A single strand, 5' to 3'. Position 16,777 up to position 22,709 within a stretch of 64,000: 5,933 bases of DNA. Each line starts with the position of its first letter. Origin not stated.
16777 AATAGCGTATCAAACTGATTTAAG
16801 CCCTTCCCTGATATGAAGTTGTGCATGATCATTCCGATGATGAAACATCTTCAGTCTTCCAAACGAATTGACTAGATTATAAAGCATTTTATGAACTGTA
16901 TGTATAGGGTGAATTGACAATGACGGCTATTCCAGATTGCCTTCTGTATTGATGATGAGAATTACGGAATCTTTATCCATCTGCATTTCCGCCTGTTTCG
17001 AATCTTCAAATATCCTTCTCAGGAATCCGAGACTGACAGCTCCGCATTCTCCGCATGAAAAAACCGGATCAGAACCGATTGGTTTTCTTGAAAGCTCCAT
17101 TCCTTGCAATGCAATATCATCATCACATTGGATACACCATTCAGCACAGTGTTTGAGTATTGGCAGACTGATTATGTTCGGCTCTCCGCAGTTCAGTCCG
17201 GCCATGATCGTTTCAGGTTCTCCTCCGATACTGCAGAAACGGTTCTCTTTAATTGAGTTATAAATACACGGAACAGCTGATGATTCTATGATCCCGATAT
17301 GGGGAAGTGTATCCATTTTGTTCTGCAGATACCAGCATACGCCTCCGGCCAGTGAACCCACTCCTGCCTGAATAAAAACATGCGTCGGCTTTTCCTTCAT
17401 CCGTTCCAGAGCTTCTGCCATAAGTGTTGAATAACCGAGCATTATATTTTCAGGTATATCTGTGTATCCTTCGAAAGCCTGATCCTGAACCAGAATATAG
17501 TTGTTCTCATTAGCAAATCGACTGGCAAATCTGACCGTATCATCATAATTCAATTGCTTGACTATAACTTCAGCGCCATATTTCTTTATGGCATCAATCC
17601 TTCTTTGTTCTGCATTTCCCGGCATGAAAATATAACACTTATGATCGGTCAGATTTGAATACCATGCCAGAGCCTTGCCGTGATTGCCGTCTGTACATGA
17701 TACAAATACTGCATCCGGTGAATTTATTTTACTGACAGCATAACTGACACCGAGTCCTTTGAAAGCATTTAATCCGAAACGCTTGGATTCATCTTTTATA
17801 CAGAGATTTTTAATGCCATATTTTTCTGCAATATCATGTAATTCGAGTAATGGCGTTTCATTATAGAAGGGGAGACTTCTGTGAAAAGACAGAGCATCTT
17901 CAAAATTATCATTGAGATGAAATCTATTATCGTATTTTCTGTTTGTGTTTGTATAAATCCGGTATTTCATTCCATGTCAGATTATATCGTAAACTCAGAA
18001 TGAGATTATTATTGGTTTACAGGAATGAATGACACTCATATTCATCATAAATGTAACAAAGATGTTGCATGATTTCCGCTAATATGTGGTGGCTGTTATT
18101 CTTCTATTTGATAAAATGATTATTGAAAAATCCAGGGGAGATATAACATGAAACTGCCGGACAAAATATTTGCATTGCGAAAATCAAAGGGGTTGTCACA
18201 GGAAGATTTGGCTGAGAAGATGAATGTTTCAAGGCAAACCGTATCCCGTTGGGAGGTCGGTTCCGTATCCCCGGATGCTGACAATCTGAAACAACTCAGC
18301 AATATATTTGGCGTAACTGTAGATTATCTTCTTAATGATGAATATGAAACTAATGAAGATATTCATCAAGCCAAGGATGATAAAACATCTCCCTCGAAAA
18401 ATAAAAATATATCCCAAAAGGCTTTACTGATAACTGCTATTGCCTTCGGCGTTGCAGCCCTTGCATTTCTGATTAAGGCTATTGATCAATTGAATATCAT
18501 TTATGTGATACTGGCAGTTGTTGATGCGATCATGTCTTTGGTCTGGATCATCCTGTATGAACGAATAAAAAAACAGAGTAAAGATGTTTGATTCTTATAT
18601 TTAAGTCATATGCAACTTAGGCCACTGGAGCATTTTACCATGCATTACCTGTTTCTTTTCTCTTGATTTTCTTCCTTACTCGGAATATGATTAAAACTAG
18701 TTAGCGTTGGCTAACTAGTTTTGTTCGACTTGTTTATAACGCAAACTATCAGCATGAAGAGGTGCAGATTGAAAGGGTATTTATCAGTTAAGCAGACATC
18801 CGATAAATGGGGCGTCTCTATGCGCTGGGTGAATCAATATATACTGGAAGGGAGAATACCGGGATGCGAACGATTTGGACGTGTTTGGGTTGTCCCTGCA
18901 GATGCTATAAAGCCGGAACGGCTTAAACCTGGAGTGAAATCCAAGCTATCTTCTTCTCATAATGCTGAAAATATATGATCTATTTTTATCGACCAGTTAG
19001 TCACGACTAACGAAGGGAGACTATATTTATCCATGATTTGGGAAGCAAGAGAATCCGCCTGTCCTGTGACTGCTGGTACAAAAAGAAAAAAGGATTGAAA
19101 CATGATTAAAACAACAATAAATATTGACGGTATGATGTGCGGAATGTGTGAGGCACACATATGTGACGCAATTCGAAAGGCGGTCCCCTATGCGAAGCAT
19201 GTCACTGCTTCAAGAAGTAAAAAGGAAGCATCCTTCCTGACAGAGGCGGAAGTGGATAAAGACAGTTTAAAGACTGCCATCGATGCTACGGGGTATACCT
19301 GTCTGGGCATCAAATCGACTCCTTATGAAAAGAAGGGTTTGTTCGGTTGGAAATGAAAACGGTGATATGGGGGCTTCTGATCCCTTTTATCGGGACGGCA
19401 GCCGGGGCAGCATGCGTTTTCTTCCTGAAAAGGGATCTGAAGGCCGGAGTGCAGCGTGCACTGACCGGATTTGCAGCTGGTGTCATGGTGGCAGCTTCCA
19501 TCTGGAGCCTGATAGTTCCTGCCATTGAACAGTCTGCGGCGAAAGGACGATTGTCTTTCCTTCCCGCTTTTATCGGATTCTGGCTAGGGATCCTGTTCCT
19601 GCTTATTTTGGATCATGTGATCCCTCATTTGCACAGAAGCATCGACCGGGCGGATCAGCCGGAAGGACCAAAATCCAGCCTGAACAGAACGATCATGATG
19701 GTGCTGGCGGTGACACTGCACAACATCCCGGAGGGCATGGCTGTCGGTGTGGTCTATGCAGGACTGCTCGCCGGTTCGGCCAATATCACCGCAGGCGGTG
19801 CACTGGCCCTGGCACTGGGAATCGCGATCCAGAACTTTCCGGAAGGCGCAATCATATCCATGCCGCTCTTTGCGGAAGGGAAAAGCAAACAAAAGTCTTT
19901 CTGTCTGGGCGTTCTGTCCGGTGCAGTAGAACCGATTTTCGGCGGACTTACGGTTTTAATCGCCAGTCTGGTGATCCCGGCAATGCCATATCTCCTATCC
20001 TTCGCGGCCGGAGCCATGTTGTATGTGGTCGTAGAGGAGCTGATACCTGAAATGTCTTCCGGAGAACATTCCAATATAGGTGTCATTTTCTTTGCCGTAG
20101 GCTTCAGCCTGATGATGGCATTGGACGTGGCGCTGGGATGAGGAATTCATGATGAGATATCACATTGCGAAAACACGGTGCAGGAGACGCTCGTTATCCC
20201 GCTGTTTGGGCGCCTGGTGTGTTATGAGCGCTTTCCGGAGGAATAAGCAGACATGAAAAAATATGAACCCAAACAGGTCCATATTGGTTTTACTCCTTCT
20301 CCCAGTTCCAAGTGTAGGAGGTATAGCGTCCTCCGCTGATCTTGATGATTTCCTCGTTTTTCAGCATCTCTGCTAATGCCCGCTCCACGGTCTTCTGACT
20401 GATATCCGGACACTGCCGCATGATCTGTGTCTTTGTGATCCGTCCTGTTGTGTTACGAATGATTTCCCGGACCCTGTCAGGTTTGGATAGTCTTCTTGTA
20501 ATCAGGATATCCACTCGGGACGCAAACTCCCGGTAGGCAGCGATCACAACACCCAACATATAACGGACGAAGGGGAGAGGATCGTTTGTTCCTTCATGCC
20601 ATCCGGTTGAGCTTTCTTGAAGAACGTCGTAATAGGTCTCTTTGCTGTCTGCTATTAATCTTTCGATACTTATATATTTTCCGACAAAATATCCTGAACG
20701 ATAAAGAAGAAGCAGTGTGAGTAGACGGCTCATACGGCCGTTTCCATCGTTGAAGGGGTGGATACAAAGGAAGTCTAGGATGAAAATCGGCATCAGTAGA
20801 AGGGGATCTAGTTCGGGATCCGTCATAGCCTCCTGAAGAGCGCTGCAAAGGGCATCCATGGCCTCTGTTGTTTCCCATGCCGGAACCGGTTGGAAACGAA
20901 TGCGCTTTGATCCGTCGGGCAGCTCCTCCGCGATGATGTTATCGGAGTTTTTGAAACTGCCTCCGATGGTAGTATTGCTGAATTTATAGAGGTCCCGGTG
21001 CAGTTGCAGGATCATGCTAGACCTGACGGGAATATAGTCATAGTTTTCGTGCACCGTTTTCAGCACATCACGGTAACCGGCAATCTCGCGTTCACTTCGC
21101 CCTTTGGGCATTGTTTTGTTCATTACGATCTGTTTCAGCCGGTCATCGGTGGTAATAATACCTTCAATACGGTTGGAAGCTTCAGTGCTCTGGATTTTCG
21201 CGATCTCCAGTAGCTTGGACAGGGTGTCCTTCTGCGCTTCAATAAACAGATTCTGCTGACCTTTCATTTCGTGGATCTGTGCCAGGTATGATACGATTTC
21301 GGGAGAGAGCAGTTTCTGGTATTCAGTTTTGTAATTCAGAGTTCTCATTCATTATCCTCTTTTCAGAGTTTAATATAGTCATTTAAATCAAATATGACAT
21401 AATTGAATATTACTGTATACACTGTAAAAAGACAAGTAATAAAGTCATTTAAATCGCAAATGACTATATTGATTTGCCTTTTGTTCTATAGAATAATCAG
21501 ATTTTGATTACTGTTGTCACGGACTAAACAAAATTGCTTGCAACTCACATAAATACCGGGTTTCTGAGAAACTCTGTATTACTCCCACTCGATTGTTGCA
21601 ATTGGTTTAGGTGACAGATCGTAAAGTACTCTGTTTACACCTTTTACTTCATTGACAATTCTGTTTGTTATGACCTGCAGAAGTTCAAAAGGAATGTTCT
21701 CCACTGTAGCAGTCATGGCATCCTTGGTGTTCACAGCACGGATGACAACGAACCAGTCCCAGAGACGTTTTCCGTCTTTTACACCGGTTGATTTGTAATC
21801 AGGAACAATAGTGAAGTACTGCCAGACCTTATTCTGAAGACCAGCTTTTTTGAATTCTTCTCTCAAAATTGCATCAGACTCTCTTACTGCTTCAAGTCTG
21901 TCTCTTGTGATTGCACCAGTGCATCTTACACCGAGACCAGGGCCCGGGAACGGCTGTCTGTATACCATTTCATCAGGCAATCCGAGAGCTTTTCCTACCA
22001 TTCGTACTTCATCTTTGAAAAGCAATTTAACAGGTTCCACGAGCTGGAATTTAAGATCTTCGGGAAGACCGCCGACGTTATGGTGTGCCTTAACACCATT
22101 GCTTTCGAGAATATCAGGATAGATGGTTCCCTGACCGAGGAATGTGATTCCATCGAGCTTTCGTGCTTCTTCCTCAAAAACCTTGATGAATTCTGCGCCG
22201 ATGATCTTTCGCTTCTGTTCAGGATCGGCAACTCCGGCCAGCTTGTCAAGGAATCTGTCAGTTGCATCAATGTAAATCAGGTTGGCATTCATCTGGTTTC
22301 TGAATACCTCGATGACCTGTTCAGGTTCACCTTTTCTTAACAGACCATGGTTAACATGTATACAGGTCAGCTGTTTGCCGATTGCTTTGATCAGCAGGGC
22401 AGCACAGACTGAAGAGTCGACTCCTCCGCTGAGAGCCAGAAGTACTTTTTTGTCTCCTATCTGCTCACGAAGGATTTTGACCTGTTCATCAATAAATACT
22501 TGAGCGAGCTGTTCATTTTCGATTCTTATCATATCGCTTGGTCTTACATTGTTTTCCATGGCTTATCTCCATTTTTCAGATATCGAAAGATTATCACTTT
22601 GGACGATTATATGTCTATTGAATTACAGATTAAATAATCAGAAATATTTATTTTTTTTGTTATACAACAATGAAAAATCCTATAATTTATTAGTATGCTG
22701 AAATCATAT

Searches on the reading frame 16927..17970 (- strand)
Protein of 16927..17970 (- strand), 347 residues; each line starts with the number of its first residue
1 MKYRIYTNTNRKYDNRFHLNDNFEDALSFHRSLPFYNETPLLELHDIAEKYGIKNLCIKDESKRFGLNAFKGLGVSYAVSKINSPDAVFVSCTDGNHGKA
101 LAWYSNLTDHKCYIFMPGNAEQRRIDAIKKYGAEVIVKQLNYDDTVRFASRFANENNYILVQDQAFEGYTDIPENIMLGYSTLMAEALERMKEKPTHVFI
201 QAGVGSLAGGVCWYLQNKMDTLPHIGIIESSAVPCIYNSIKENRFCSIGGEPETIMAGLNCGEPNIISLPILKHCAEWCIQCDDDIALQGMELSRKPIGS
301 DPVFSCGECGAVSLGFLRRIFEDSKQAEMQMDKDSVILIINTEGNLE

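Call 87: search_protein_families(library=pfam, proteins=[window:16927-17970:-], max_evalue=0.0001)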
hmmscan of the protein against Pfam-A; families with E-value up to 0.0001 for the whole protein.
window:16927-17970:- (347 aa): 1 family
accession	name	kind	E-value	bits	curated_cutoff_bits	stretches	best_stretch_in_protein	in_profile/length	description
PF00291.31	PALP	-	3.8e-48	164.7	35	1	35-293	4-255/295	Pyridoxal-phosphate dependent enzyme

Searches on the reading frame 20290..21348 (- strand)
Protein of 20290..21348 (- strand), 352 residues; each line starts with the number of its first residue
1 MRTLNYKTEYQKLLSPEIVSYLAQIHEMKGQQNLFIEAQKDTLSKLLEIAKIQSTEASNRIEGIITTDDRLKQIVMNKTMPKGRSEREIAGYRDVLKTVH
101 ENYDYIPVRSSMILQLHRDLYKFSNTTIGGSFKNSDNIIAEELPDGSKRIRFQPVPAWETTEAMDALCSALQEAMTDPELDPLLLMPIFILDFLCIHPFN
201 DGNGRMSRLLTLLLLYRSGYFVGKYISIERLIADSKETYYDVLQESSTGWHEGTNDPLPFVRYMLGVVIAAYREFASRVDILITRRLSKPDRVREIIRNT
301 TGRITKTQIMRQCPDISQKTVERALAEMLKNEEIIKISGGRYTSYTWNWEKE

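Call 87: search_protein_families(library=pfam, proteins=[window:20290-21348:-], max_evalue=0.0001)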
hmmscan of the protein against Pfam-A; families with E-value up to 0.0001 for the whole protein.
window:20290-21348:- (352 aa): 1 family
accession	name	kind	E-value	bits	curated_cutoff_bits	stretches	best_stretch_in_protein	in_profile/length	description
PF02661.23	Fic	-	2.2e-14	54.5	24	1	109-215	3-93/93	Fic/DOC family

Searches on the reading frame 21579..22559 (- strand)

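Call 87: search_protein_families(library=pfam, proteins=[window:21579-22559:-], max_evalue=0.0001)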
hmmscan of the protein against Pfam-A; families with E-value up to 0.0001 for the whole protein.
window:21579-22559:- (326 aa): 5 families
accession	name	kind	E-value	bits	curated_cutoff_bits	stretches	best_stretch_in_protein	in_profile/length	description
PF00958.27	GMP_synt_C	-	3.8e-38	129.9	27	1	234-325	1-92/92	GMP synthase C terminal domain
PF02540.23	NAD_synthase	-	1.9e-08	34.2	21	1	32-106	14-90/242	NAD synthase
PF01171.26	ATP_bind_3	-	3.4e-05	24.1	27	1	38-96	1-63/182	PP-loop family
PF06508.19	QueC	-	3.7e-05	23.8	22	0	39-98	2-59/210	Queuosine biosynthesis protein QueC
PF03054.22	tRNA_Me_trans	-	9e-05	22.7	20.6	0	37-70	1-33/202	tRNA methyl transferase HUP domain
